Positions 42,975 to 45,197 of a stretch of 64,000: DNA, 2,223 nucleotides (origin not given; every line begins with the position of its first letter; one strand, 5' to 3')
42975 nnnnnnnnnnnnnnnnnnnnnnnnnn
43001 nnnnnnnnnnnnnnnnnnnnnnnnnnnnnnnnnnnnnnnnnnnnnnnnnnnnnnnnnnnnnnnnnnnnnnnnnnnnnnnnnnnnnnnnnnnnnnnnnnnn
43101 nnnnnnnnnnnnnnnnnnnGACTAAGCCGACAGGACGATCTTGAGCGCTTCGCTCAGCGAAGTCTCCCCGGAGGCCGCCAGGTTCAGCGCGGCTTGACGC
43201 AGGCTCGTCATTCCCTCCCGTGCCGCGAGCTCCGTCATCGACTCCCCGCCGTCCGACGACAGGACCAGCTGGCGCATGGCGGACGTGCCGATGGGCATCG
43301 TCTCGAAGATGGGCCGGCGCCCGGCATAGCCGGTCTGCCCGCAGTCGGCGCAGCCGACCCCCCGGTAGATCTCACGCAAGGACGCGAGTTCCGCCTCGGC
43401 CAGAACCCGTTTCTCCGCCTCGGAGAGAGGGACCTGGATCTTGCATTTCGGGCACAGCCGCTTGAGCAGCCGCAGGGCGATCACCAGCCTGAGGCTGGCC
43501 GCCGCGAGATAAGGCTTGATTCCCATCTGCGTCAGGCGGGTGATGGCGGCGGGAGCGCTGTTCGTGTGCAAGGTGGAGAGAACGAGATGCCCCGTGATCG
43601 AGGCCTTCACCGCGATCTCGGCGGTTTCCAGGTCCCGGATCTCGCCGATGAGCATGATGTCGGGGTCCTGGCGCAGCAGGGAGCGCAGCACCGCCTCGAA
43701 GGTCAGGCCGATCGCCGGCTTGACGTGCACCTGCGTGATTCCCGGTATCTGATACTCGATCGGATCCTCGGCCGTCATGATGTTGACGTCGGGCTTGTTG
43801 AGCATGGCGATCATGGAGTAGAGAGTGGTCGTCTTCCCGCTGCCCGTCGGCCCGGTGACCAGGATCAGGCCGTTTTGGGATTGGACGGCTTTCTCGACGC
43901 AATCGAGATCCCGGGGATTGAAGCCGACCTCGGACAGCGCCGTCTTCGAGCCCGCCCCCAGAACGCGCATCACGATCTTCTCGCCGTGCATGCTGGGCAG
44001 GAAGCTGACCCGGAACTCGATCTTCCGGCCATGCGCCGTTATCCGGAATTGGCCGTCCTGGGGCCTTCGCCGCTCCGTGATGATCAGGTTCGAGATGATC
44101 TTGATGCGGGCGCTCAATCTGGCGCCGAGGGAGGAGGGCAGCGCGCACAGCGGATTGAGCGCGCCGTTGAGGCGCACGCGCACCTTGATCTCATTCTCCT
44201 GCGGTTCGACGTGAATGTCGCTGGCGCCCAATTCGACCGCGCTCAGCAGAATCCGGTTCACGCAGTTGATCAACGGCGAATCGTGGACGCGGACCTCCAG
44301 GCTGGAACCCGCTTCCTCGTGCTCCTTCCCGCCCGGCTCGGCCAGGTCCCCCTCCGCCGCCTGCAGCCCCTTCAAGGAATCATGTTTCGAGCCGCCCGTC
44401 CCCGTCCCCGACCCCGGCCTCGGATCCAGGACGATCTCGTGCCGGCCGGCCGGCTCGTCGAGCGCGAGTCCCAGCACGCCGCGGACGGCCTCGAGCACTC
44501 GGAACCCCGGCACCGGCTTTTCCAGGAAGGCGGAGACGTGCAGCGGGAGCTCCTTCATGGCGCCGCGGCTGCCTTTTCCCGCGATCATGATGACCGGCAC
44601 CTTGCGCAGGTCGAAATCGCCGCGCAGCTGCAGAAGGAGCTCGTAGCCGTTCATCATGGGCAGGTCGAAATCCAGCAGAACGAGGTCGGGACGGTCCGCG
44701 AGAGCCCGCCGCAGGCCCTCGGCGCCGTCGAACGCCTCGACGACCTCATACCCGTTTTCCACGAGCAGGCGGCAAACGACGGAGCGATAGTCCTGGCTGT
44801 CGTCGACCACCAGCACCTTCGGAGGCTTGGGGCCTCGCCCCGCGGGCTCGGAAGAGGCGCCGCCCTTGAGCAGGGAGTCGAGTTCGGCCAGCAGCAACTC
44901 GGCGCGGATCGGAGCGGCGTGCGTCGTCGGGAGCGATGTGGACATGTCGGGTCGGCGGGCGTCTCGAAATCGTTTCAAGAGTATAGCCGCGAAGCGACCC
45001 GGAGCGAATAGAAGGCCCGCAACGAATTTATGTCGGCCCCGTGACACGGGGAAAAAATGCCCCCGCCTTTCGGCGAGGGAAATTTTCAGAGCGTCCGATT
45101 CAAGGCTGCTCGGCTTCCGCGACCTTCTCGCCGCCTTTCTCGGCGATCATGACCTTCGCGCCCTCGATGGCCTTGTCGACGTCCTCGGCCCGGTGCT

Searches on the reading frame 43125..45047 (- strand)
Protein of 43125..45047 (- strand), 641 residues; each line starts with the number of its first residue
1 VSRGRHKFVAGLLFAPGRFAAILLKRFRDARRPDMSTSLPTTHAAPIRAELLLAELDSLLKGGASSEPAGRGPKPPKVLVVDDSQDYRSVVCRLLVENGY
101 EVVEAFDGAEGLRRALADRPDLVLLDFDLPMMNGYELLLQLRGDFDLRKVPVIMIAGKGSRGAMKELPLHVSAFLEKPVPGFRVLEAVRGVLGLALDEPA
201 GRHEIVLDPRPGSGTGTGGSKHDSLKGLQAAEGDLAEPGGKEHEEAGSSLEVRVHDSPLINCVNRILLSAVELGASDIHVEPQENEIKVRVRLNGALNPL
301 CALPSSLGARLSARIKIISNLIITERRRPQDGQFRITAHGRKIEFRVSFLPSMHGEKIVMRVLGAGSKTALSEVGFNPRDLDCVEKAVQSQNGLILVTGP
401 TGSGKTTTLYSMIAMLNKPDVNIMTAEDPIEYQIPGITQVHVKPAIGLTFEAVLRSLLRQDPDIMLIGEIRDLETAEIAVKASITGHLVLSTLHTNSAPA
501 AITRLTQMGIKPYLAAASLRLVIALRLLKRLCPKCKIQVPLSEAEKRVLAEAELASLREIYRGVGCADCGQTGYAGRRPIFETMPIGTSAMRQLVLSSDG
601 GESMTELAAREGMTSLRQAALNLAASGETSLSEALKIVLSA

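Call 73: search_protein_families(library=pfam, proteins=[window:43125-45047:-], max_evalue=0.00001)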
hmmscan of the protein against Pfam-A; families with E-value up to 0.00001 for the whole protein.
window:43125-45047:- (641 aa): 2 families
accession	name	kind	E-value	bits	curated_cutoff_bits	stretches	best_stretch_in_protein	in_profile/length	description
PF00437.27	T2SSE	-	2.8e-121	405.1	24.9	1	255-635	4-369/370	Type II/IV secretion system protein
PF00072.30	Response_reg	-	5.8e-18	65.5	30.2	1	78-188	1-110/111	Response regulator receiver domain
